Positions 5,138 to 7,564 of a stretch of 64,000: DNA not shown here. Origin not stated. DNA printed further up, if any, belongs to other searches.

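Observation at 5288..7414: ADP-forming rather than AMP-forming CoA ligase as the activating enzyme of the cluster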

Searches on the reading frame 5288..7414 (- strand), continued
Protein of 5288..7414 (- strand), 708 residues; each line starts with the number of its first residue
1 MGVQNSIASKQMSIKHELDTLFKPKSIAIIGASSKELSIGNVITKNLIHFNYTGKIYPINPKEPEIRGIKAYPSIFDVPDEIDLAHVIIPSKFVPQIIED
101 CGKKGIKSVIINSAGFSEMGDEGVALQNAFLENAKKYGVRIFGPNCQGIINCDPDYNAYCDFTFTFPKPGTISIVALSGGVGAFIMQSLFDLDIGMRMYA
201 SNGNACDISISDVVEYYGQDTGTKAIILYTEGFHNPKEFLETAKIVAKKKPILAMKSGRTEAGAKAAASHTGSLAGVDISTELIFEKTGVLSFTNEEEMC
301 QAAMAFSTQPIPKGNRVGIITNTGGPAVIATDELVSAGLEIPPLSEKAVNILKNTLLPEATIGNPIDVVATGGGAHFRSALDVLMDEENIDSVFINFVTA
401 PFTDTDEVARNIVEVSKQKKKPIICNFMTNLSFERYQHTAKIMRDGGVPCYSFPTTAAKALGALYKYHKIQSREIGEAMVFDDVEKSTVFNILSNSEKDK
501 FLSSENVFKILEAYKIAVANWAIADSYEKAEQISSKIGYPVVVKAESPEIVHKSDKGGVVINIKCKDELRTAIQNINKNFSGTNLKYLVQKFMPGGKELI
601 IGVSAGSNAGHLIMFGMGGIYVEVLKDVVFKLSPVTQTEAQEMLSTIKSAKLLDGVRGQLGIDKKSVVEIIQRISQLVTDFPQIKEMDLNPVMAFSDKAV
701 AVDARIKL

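Call 36: search_protein_families(library=ncbifam, proteins=[L024:12197-13315:+], max_evalue=0.00001)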
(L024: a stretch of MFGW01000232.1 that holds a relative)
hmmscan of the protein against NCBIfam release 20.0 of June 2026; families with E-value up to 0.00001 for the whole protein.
L024:12197-13315:+ (372 aa): 0 families

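Call 86: search_protein_representatives(protein=window:5288-7414:-)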
Query: 708 residues. Proteins with E-value up to 0.001 (for the whole library): 37502; up to 1e-10: 23374; up to 1e-30: 9385. The best 150 are listed.
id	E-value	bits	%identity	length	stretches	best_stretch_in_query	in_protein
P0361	1.0e-272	922.7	60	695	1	18-707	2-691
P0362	2.1e-257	872.2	54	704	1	18-708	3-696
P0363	4.7e-204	695.9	47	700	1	18-697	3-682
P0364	1.8e-183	627.9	44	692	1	18-707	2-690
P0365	3.8e-174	597.1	42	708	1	17-707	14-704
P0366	1.5e-166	572.0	40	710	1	17-708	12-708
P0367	3.6e-163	560.8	55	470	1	241-708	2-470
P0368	7.7e-161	553.1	40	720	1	16-706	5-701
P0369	2.6e-159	548.1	40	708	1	17-706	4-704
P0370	1.3e-158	545.7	39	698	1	17-708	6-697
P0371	2.1e-158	545.0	40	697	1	18-707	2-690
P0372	2.2e-158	545.0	39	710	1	18-707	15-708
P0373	1.4e-154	532.4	39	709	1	16-706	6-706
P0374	7.8e-154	530.0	38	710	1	17-704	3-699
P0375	9.7e-154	529.6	38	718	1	15-706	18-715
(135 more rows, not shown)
